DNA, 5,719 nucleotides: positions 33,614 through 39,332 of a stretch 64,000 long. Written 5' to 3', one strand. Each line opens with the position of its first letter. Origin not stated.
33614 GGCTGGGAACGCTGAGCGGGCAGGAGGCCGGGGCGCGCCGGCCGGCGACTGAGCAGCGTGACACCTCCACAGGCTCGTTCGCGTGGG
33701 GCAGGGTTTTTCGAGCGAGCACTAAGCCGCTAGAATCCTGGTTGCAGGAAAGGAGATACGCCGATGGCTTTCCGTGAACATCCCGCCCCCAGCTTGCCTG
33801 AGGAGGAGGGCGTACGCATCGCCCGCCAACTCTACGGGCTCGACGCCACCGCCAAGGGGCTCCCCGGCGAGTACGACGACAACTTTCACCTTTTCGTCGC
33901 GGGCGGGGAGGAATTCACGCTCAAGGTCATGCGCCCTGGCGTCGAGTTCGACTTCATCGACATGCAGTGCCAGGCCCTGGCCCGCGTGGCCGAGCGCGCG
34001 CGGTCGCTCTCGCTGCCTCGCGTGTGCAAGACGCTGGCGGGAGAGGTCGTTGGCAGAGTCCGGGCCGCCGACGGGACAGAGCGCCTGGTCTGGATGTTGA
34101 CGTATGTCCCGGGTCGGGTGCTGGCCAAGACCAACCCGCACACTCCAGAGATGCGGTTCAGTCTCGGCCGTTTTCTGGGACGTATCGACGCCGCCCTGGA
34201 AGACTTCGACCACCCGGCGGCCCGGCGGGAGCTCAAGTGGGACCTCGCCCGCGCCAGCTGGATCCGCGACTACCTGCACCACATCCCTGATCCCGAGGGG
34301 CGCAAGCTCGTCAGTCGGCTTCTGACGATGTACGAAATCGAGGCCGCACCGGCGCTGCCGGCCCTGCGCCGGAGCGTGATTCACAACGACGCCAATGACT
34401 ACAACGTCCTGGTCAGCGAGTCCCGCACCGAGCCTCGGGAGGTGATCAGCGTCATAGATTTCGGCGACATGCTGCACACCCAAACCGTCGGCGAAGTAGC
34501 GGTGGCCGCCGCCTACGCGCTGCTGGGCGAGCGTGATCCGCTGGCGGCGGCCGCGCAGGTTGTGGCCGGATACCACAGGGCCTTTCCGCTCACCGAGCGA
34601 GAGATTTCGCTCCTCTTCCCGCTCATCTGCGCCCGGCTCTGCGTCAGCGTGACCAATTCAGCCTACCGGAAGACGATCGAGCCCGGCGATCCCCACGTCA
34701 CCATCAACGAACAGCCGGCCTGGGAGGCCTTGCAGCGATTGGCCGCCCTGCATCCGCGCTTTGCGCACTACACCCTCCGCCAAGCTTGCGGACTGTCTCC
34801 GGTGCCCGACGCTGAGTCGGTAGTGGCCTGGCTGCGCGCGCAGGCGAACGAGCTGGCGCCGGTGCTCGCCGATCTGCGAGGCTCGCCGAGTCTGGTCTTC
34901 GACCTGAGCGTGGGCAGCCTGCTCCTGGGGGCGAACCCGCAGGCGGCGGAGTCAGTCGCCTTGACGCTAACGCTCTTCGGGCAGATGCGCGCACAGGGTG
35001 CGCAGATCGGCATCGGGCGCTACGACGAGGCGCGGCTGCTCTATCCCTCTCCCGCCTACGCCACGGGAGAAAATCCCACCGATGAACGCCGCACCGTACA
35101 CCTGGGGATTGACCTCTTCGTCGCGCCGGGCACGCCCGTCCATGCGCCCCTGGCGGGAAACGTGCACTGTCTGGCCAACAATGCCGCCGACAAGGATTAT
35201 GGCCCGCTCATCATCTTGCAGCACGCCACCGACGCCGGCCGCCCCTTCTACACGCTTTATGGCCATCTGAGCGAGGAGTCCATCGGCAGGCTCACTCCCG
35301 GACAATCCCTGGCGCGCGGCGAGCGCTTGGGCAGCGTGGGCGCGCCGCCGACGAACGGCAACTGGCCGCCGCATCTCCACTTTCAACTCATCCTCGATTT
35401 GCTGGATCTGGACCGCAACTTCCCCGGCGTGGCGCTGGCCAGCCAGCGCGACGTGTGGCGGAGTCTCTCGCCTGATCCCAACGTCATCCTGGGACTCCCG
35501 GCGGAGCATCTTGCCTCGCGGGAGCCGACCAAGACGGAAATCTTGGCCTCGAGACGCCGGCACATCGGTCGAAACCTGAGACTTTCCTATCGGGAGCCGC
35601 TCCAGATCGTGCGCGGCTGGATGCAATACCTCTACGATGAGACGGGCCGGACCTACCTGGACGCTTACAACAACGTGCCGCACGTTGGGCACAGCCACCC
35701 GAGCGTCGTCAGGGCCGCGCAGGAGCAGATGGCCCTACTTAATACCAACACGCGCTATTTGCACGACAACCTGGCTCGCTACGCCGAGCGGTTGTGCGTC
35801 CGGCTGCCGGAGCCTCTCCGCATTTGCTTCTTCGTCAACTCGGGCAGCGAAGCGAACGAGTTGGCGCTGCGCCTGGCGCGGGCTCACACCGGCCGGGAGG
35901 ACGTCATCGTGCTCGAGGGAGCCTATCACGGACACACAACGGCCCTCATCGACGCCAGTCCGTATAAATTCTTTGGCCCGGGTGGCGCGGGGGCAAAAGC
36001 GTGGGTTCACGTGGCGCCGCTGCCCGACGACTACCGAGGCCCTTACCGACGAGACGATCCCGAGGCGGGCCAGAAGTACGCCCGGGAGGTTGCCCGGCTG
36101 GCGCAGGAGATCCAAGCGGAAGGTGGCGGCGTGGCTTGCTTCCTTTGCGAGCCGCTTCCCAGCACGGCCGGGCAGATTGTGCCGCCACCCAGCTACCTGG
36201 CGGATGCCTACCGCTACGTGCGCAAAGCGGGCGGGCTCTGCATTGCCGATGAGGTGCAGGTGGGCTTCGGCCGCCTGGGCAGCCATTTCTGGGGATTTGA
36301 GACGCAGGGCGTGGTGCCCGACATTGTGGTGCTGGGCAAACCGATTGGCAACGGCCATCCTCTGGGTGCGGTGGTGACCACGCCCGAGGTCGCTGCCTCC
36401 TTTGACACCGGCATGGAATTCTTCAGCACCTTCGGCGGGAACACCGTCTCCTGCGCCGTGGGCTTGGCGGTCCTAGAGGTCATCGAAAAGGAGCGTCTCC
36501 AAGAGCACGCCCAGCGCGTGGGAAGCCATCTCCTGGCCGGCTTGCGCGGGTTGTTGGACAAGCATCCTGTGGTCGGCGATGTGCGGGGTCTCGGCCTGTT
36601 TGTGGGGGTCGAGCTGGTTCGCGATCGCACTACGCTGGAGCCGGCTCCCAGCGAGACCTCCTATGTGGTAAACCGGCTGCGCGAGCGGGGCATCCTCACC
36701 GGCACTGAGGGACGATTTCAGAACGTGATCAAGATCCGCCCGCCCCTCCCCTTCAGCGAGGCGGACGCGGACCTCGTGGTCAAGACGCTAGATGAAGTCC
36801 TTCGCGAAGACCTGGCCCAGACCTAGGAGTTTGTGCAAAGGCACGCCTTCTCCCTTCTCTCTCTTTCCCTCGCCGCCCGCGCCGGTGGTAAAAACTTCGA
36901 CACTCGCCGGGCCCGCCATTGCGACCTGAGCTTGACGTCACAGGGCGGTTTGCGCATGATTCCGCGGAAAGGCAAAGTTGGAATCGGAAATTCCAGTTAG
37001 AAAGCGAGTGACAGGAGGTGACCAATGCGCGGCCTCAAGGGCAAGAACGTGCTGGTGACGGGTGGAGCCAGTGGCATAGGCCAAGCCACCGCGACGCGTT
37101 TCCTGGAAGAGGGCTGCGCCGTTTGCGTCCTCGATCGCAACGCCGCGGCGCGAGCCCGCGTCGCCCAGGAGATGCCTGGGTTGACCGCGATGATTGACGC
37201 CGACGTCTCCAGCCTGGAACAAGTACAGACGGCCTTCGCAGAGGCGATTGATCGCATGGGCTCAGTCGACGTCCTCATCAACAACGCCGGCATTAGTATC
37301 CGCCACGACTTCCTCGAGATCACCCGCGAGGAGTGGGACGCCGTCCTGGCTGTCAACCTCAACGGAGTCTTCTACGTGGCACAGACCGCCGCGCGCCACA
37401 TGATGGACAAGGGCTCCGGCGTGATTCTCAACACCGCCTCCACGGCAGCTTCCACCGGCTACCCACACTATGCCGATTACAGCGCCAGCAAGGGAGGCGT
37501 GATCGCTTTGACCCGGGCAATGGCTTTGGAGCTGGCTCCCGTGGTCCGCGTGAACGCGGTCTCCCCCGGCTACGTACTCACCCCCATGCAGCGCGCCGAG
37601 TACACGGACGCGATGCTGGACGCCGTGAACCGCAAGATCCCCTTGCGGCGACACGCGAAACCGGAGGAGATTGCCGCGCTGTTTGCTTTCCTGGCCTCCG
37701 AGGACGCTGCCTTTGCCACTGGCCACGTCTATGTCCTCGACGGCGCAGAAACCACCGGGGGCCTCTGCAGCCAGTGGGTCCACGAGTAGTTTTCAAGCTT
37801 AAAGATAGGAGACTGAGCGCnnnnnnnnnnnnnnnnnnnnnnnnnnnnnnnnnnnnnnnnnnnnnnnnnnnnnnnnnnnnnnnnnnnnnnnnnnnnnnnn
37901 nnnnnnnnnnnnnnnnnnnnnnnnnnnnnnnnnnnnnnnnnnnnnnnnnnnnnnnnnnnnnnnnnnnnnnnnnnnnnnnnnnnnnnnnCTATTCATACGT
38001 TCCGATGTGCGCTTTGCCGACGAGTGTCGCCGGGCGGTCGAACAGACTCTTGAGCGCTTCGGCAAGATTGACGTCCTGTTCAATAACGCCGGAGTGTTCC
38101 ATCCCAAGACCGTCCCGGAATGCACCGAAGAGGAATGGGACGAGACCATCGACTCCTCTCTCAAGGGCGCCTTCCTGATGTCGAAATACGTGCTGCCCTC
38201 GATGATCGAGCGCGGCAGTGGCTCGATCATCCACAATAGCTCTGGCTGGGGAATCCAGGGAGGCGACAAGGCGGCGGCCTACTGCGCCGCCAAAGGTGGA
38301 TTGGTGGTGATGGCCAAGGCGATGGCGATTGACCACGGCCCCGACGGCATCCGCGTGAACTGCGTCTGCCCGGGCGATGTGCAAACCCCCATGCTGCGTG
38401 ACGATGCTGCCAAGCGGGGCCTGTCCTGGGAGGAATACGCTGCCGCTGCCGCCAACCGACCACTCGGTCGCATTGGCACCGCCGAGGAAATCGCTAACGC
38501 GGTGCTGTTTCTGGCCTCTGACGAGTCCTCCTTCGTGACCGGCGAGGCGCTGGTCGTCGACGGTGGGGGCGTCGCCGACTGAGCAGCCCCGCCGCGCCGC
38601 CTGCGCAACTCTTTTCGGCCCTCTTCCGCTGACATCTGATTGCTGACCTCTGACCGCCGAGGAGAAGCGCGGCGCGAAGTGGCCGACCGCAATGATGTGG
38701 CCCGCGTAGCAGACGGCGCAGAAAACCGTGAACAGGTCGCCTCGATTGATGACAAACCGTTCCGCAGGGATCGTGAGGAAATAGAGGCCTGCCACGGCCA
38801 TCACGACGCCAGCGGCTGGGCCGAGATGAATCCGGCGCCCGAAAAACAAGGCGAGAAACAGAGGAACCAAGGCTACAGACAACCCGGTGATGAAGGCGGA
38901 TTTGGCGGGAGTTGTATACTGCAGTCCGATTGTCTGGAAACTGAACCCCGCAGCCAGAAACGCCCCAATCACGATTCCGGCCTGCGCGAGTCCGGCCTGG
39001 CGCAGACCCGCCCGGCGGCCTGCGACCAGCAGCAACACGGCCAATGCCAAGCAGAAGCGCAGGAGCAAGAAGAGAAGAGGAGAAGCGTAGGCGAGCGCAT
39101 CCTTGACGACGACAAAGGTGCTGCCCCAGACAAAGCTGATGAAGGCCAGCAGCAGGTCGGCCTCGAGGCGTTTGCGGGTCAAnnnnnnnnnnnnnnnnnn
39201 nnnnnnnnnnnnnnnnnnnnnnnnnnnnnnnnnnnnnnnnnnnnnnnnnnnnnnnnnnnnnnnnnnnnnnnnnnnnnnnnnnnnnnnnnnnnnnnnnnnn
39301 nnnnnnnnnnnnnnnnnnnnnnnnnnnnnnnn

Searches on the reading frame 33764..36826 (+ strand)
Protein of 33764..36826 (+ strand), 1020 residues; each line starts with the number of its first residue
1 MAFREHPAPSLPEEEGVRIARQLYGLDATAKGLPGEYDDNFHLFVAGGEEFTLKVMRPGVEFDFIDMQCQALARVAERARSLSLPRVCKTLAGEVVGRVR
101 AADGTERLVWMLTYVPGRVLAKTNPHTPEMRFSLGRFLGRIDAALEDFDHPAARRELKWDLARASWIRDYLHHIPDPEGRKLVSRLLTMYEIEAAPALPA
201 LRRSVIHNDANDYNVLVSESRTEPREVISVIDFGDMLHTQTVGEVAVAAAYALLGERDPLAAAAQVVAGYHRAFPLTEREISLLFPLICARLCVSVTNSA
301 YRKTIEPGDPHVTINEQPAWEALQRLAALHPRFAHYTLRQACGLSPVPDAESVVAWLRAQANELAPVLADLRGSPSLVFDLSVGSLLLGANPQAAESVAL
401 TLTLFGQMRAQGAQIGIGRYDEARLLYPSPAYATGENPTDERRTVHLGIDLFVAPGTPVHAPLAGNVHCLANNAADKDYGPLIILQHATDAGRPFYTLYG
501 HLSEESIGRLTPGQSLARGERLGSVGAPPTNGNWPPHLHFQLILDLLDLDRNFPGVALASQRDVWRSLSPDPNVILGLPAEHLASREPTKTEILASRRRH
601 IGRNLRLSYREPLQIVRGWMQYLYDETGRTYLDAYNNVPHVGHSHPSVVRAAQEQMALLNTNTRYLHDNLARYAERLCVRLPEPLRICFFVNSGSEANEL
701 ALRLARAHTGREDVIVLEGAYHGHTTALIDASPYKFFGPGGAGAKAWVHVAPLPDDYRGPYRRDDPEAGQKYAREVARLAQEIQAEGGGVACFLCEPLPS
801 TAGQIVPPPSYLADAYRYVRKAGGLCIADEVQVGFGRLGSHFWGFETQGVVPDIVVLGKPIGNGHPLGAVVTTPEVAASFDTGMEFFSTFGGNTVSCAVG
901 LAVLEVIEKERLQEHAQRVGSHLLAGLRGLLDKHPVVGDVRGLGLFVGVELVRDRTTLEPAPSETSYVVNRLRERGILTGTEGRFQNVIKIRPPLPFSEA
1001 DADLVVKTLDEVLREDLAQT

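Call 20: search_protein_families(library=pfam, max_evalue=0.00001, proteins=[window:33764-36826:+])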
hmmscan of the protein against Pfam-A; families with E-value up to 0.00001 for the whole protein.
window:33764-36826:+ (1020 aa): 3 families
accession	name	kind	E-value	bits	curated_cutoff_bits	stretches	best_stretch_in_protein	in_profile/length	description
PF00202.27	Aminotran_3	-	1.4e-77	261.5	30.5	1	613-1013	11-403/403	Aminotransferase class-III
PF01636.29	APH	-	3.1e-16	60.3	23.2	1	31-272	3-231/239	Phosphotransferase enzyme family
PF01551.29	Peptidase_M23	-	5.8e-16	58.9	28.7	1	445-542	2-87/96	Peptidase family M23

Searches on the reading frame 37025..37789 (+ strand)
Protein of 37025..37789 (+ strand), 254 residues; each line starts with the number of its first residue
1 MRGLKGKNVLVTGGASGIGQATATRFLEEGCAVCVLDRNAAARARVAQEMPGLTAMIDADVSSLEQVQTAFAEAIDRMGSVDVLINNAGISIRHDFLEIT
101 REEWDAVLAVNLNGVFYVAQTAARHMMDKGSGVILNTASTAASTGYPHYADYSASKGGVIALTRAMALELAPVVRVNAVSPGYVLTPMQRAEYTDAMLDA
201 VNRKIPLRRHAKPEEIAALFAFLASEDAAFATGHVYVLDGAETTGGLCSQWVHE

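Call 20: search_protein_families(library=pfam, max_evalue=0.00001, proteins=[window:37025-37789:+])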
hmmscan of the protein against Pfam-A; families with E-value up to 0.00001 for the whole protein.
window:37025-37789:+ (254 aa): 5 families
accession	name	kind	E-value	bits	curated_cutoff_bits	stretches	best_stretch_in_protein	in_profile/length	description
PF13561.12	adh_short_C2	-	3e-65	220.5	27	1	15-240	3-233/236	Enoyl-(Acyl carrier protein) reductase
PF00106.31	adh_short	-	6e-61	205.8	26.6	1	7-192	1-190/195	short chain dehydrogenase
PF08659.16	KR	-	3.1e-13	50.5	22.6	1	9-165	3-162/180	KR domain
PF23441.1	SDR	-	1.8e-08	34.5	27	1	7-195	8-205/258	SDR-like rossmann domain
PF01370.27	Epimerase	-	2.8e-06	27.4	20.9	1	9-131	1-115/240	NAD dependent epimerase/dehydratase family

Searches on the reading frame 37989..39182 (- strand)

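Call 20: search_protein_families(library=pfam, max_evalue=0.00001, proteins=[window:37989-39182:-])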
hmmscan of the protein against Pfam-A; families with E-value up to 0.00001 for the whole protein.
window:37989-39182:- (397 aa): 1 family
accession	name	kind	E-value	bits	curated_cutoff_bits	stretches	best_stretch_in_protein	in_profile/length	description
PF00892.27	EamA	-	8.3e-15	55.7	28.2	1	9-137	4-134/135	EamA-like transporter family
